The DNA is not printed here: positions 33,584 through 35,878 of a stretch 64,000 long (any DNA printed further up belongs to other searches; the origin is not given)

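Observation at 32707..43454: Eleven-kb coupled operon resembling, but not matching, known D-apiose/D-apionate and tetronate pathways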

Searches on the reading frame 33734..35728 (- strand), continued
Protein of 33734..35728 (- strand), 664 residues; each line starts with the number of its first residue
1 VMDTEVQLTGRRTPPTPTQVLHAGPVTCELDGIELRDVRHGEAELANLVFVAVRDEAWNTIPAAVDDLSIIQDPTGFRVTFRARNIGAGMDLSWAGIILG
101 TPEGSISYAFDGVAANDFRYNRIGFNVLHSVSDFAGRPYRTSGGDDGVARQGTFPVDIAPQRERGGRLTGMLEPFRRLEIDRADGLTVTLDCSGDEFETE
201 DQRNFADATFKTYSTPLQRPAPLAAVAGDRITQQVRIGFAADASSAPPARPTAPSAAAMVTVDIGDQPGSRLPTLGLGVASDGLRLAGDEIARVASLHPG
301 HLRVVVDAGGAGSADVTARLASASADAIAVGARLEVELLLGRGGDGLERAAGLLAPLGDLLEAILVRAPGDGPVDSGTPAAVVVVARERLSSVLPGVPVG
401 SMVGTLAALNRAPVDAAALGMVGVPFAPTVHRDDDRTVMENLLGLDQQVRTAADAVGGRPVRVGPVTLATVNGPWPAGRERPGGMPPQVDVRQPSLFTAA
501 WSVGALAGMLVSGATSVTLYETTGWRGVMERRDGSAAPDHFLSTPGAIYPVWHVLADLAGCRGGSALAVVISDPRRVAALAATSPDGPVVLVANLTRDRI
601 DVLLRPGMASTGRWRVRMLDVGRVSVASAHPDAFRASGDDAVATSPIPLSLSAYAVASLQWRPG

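Call 48: find_encoding_contigs(protein=P0009, flank=10000, max_places=1)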
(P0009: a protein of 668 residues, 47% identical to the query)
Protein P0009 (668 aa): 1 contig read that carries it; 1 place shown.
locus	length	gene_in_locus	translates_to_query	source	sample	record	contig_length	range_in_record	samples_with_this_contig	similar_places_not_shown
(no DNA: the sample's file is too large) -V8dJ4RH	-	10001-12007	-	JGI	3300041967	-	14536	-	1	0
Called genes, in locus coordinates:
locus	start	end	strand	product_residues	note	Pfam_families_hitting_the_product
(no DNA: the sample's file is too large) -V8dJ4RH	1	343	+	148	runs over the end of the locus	?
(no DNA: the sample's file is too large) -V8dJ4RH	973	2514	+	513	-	PF01547:SBP_bac_1, PF13416:SBP_bac_8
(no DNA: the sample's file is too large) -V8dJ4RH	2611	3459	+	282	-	PF00528:BPD_transp_1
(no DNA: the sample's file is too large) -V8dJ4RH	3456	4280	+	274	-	PF00528:BPD_transp_1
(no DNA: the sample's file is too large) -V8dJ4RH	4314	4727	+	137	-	PF07366:SnoaL, PF12680:SnoaL_2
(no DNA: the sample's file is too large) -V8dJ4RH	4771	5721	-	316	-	PF02558:ApbA, PF08546:ApbA_C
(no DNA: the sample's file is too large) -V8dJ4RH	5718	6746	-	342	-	PF08240:ADH_N, PF16912:Glu_dehyd_C, PF00107:ADH_zinc_N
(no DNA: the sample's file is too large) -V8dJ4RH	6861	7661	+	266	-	PF13483:Lactamase_B_3, PF12706:Lactamase_B_2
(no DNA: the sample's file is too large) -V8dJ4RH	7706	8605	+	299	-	PF01557:FAA_hydrolase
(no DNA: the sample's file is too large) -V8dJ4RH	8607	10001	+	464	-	PF07005:SBD_N, PF17042:NBD_C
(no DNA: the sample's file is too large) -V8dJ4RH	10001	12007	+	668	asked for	PF25837:Apionate_lact_N, PF25838:Apionate_lact_M, PF25839:Apionate_lact_C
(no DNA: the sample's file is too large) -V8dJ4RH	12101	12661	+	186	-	-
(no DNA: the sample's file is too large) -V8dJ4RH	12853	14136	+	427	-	PF01547:SBP_bac_1, PF13416:SBP_bac_8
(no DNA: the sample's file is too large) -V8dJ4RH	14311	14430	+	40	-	?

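Call 49: find_encoding_contigs(protein=P0007, flank=10000, max_places=1)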
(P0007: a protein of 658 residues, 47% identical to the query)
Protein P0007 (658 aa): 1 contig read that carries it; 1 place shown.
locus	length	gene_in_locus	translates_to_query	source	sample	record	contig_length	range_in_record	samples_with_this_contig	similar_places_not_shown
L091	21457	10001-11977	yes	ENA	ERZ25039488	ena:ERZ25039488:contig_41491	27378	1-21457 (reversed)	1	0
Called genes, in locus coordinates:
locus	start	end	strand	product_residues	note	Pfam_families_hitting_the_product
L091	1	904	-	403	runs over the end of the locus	PF02779:Transket_pyr, PF02780:Transketolase_C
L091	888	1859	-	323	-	PF00676:E1_dh, PF02775:TPP_enzyme_C (faint)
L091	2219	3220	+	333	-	PF00356:LacI, PF00532:Peripla_BP_1, PF13407:Peripla_BP_4, PF13377:Peripla_BP_3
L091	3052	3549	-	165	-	-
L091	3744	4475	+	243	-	PF13407:Peripla_BP_4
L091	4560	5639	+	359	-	PF02653:BPD_transp_2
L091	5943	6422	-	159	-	-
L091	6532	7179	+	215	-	PF00005:ABC_tran, PF13304:AAA_21 (weak)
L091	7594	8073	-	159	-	PF25838:Apionate_lact_M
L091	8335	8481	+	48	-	-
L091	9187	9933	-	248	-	PF00106:adh_short, PF08659:KR (weak), PF01370:Epimerase, PF13561:adh_short_C2, PF00107:ADH_zinc_N (faint), PF23441:SDR (weak)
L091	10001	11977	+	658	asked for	PF25837:Apionate_lact_N, PF25838:Apionate_lact_M, PF25839:Apionate_lact_C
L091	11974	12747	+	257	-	PF00106:adh_short, PF23441:SDR (faint), PF13561:adh_short_C2, PF08659:KR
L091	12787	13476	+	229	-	PF06283:ThuA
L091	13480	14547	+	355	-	PF01408:GFO_IDH_MocA, PF02894:GFO_IDH_MocA_C, PF22725:GFO_IDH_MocA_C3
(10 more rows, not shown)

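Call 61: search_protein_families(library=pfam, proteins=[L054:184-1086:+, L054:1074-2027:+, L054:2130-3002:+, L054:2999-3820:+, L054:3940-4641:+, L054:4638-5471:+, L054:5468-6430:+, L054:6470-8482:+, L054:8811-9650:-], max_evalue=0.0001)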
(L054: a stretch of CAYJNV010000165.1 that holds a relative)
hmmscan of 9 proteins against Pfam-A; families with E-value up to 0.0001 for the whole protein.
L054:184-1086:+ (300 aa): 2 families
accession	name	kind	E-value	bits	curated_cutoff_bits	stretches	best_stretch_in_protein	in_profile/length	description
PF00456.26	Transketolase_N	-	1.5e-60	205.4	22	1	18-285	6-269/334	Transketolase, thiamine diphosphate binding domain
PF13292.11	DXP_synthase_N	-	1e-05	25.4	21.2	0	13-200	17-172/274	1-deoxy-D-xylulose-5-phosphate synthase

L054:1074-2027:+ (317 aa): 2 families
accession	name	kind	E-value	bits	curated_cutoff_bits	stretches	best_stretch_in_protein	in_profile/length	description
PF02779.29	Transket_pyr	-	1.3e-35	123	27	1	5-169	3-173/174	Transketolase, pyrimidine binding domain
PF02780.25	Transketolase_C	-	2e-32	112.2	25.9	1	181-301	1-124/124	Transketolase, C-terminal domain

L054:2130-3002:+ (290 aa): 1 family
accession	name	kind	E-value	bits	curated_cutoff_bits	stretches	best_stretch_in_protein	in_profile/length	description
PF01261.30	AP_endonuc_2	-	7.5e-43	147.4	31.1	1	30-272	1-248/249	Xylose isomerase-like TIM barrel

L054:2999-3820:+ (273 aa): 1 family
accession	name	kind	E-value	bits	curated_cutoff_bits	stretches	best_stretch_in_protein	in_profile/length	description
PF01261.30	AP_endonuc_2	-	3.7e-13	50.2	31.1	1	84-251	66-242/249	Xylose isomerase-like TIM barrel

L054:3940-4641:+ (233 aa): 1 family
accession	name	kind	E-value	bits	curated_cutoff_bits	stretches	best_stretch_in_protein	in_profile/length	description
PF01177.27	Asp_Glu_race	-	5.4e-18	66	31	1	32-218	30-210/211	Asp/Glu/Hydantoin racemase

L054:4638-5471:+ (277 aa): 4 families
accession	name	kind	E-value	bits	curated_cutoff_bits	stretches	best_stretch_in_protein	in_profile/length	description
PF07729.17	FCD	-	7.3e-30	104.4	24.3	1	117-237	2-124/125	FCD domain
PF00392.27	GntR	-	3.2e-19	68.8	27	1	28-84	5-61/64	Bacterial regulatory proteins, gntR family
PF07840.17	FadR_C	-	9.8e-08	32.5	23.6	1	138-239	47-148/164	FadR C-terminal domain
PF02082.26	Rrf2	-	2.2e-05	25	30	1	43-89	19-65/132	Iron-dependent Transcriptional regulator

L054:5468-6430:+ (320 aa): 2 families
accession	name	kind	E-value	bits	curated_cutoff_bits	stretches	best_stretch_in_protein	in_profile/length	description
PF16896.10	PGDH_C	-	1.9e-59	200.5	25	1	161-315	1-155/155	Phosphogluconate dehydrogenase (decarboxylating) C-term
PF10727.15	Rossmann-like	-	7.1e-05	23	23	0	49-131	21-107/131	Rossmann-like domain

L054:6470-8482:+ (670 aa): 0 families

L054:8811-9650:- (279 aa): 0 families

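Call 66: search_protein_families(library=pfam, proteins=[L081:12085-13158:+, L054:2999-3820:+, L045:7409-8197:+, L050:14386-15456:-, L058:8282-9169:+, L014:16983-17780:+, L043:5128-5916:+, L077:7048-7950:+, L014:13986-15491:+, L077:4479-5438:+], max_evalue=0.00001)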
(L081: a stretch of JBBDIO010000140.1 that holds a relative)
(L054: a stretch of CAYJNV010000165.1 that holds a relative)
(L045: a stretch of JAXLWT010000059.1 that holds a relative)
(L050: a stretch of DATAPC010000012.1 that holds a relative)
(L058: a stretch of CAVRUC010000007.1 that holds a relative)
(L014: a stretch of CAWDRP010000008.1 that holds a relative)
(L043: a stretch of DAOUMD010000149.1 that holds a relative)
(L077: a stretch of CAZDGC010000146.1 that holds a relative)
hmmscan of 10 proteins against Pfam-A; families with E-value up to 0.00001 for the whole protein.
L081:12085-13158:+ (357 aa): 2 families
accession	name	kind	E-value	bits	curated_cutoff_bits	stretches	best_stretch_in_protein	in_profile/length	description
PF02826.25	2-Hacid_dh_C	-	1.4e-56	191.1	25.1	1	122-297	1-176/178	D-isomer specific 2-hydroxyacid dehydrogenase, NAD binding domain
PF00389.36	2-Hacid_dh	-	3.7e-15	56.2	24.6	1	52-331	32-134/134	D-isomer specific 2-hydroxyacid dehydrogenase, catalytic domain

L054:2999-3820:+ (273 aa): 1 family
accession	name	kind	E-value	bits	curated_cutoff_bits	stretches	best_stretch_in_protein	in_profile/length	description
PF01261.30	AP_endonuc_2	-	3.7e-13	50.2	31.1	1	84-251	66-242/249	Xylose isomerase-like TIM barrel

L045:7409-8197:+ (262 aa): 1 family
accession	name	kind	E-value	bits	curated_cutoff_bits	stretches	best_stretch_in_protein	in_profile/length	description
PF03328.21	HpcH_HpaI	-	1.8e-33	116.2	25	1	34-236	17-206/221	HpcH/HpaI aldolase/citrate lyase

L050:14386-15456:- (356 aa): 7 families
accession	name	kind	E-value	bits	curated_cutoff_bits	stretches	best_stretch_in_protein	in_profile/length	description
PF01370.27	Epimerase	-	2.1e-33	116.2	20.9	1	33-268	2-231/240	NAD dependent epimerase/dehydratase family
PF16363.11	GDP_Man_Dehyd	-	1.3e-23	84.5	27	1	33-335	1-324/332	GDP-mannose 4,6 dehydratase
PF04321.23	RmlD_sub_bind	-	2.4e-15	56.8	27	1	32-347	3-284/287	RmlD substrate binding domain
PF01073.25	3Beta_HSD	-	6.6e-15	55.3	22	1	33-230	1-200/280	3-beta hydroxysteroid dehydrogenase/isomerase family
PF02719.21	Polysacc_synt_2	-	9.5e-10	38.6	20.2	1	33-151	2-128/293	Polysaccharide biosynthesis protein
PF07993.18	NAD_binding_4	-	9.6e-10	38.5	20.1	0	121-221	106-214/258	Male sterility protein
PF13460.12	NAD_binding_10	-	9.9e-06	26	27.2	0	36-211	1-146/184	NAD(P)H-binding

L058:8282-9169:+ (295 aa): 2 families
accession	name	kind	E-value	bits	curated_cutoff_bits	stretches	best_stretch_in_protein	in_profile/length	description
PF02737.24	3HCDH_N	-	1.6e-37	129.6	22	1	3-177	2-179/180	3-hydroxyacyl-CoA dehydrogenase, NAD binding domain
PF00725.27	3HCDH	-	2.2e-10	41.3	22.1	1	180-242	1-60/97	3-hydroxyacyl-CoA dehydrogenase, C-terminal domain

L014:16983-17780:+ (265 aa): 3 families
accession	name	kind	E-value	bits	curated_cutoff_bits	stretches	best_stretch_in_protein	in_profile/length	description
PF13561.12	adh_short_C2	-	1.8e-63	214.8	27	1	25-263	1-236/236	Enoyl-(Acyl carrier protein) reductase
PF00106.31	adh_short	-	6.7e-59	199.1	26.6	1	19-211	1-190/195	short chain dehydrogenase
PF08659.16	KR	-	1.8e-10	41.5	22.6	1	22-172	4-151/180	KR domain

L043:5128-5916:+ (262 aa): 3 families
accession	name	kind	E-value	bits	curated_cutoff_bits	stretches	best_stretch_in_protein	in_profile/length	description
PF12706.13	Lactamase_B_2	-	2.3e-16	60.4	27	1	25-217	3-199/200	Beta-lactamase superfamily domain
PF13483.12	Lactamase_B_3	-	2.1e-11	44.5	24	1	7-167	2-125/160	Beta-lactamase superfamily domain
PF00753.33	Lactamase_B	-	8.1e-09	36.1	22.7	1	13-93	7-90/196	Metallo-beta-lactamase superfamily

L077:7048-7950:+ (300 aa): 1 family
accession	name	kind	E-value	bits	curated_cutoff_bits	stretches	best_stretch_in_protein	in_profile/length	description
PF01557.24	FAA_hydrolase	-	2.5e-70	236.9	23.9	1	92-298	1-214/214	Fumarylacetoacetate (FAA) hydrolase C-terminal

L014:13986-15491:+ (501 aa): 2 families
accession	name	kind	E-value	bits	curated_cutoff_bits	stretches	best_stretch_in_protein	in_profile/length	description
PF13204.13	Apiosidase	-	7.2e-75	253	26.5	1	85-392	1-319/320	Apiosidase-like, catalytic domain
PF12904.13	Collagen_bind_2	-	4.8e-17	62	22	1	412-488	14-92/92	Putative collagen-binding domain of a collagenase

L077:4479-5438:+ (319 aa): 7 families
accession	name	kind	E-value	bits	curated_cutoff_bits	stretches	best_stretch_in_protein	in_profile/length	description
PF02558.23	ApbA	-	9e-45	152.4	22.2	1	15-164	1-149/150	Ketopantoate reductase PanE/ApbA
PF08546.17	ApbA_C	-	1.1e-32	113.4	22.7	1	189-311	1-122/125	Ketopantoate reductase PanE/ApbA C terminal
PF03721.20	UDPG_MGDP_dh_N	-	1e-07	32.2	27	1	13-59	1-47/187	UDP-glucose/GDP-mannose dehydrogenase family, NAD binding domain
PF03807.23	F420_oxidored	-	3.3e-07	31.3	21.6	1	14-103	1-81/94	NADP oxidoreductase coenzyme F420-dependent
PF02737.24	3HCDH_N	-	1.2e-06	29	22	1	14-53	1-40/180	3-hydroxyacyl-CoA dehydrogenase, NAD binding domain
PF03446.21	NAD_binding_2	-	2.6e-06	28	21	1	14-91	1-65/161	NAD binding domain of 6-phosphogluconate dehydrogenase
PF01210.29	NAD_Gly3P_dh_N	-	5.3e-06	26.9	23.1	0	14-117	1-105/158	NAD-dependent glycerol-3-phosphate dehydrogenase N-terminus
